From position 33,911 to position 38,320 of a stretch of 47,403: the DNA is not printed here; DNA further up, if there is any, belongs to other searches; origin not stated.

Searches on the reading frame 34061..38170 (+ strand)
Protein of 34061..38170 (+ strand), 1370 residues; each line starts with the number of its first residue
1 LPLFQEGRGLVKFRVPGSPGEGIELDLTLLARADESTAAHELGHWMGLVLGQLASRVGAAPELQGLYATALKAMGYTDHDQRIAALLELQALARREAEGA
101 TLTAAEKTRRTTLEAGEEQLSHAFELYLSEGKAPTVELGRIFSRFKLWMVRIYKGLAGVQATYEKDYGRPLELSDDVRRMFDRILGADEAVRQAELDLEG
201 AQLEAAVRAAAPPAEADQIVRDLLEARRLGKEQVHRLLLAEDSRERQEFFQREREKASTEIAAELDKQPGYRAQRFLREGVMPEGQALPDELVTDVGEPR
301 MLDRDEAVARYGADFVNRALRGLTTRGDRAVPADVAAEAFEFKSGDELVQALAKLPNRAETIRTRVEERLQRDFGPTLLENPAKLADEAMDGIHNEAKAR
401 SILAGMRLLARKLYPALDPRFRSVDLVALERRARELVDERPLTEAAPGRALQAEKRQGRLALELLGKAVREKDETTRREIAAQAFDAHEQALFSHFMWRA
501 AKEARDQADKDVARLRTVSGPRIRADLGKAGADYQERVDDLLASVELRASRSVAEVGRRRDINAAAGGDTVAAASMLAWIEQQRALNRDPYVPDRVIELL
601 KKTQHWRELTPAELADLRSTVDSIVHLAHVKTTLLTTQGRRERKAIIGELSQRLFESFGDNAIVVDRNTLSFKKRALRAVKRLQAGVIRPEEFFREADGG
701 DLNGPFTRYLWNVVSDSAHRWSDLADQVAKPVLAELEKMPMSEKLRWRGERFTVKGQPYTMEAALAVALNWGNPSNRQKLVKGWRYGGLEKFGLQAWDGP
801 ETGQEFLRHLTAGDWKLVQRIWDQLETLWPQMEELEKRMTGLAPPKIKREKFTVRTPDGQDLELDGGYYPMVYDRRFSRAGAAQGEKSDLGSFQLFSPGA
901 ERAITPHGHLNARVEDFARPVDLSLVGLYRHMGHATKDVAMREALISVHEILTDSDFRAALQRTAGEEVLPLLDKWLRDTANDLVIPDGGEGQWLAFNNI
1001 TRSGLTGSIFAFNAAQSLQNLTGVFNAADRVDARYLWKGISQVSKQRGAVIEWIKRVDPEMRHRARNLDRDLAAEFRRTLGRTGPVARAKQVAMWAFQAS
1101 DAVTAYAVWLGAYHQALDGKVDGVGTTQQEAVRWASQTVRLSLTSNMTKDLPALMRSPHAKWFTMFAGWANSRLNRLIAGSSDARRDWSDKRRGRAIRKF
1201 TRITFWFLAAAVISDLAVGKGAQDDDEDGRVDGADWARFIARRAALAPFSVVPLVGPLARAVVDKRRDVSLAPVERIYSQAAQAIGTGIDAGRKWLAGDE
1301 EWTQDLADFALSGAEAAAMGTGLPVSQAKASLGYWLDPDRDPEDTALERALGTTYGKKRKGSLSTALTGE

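Call 66: search_solved_structures(query=window:34061-38170:+, max_evalue=1)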
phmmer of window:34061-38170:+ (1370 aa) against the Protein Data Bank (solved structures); distinct sequences matched with E-value up to 1: 0.

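Call 68: search_dna_similar(query=window:34061-38170:+, collection=phages, mode=protein, max_evalue=1e-10, max_rows=30)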
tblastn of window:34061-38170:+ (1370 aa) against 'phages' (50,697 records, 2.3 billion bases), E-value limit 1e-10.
Records with a match: 49; places in all: 50; records where one place covers at least 80% of the query: 15.
Best place of each record, by identity: <60% 49.
By first word of the organism name: Xanthomonas 15; Vibrio 6; Caudoviricetes 6; Pseudomonas 5; Bordetella 5; Caulobacter 4; Cobetia 1; Nostoc 1; Octadecabacter 1; Microcystis 1; and 4 more.
By host as written in the record: - 17; Xanthomonas albilineans CFBP2523 6; Xanthomonas citri 4; Vibrio splendidus 3; Caulobacter vibrioides CB15 3; Pseudomonas fluorescens UFV 041 2; Bordetella bronchiseptica 2; Pseudomonas lactis 1; and 11 more.
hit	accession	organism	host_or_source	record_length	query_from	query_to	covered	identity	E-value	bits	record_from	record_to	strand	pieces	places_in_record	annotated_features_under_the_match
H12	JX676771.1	Pseudomonas phage AF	soil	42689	6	1363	99%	27.1%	5e-108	385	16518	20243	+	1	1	hypothetical protein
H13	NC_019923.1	Pseudomonas phage AF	soil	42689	6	1363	99%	27.1%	5e-108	385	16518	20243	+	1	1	hypothetical protein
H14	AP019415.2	Pseudomonas phage HU1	Pseudomonas lactis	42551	6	1360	99%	27.0%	3e-115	407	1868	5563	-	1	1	hypothetical protein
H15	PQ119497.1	Cobetia phage Carin1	Cobetia marina DSMZ4741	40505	5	1346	98%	26.2%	3e-98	355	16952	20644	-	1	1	hypothetical protein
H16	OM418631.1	Pseudomonas phage UFJF_PfDIW6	Pseudomonas fluorescens UFV 041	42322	24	1166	83%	27.3%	6e-87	320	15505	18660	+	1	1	hypothetical protein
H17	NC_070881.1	Pseudomonas phage UFJF_PfDIW6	Pseudomonas fluorescens UFV 041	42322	24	1166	83%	27.3%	6e-87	320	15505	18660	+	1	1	hypothetical protein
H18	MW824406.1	Vibrio phage PS25B.1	Vibrio crassostreae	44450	115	1360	91%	24.7%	1e-60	236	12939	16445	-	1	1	hypothetical protein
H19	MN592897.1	Vibrio phage MZH0603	Vibrio variabilis R-40492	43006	115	1359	91%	24.4%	4e-61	238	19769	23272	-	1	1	coil containing protein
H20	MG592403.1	Vibrio phage 1.021.A._10N.222.51.F9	Vibrio splendidus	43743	115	1360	91%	24.2%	4e-57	224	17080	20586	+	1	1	coil containing protein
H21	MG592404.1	Vibrio phage 1.021.B._10N.222.51.F9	Vibrio splendidus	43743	115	1360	91%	24.2%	4e-57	224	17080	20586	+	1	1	coil containing protein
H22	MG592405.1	Vibrio phage 1.021.C._10N.222.51.F9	Vibrio splendidus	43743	115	1360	91%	24.2%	4e-57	224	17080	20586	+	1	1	coil containing protein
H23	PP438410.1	Nostoc phage Nsp-JY18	Nostoc sp.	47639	2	1258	92%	24.0%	8e-47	191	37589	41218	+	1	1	lysin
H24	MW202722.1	Caudoviricetes sp.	Manatee Spring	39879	118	1362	91%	24.2%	8e-43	178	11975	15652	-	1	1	crystallin beta/gamma motif-containing protein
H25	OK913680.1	Xanthomonas phage MET23-P3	Metropolitan WWTP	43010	8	1067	77%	28.2%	3e-76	286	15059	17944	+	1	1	hypothetical protein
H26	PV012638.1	Xanthomonas phage SAC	Xanthomonas citri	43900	8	1067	77%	27.7%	1e-73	278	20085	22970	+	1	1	hypothetical protein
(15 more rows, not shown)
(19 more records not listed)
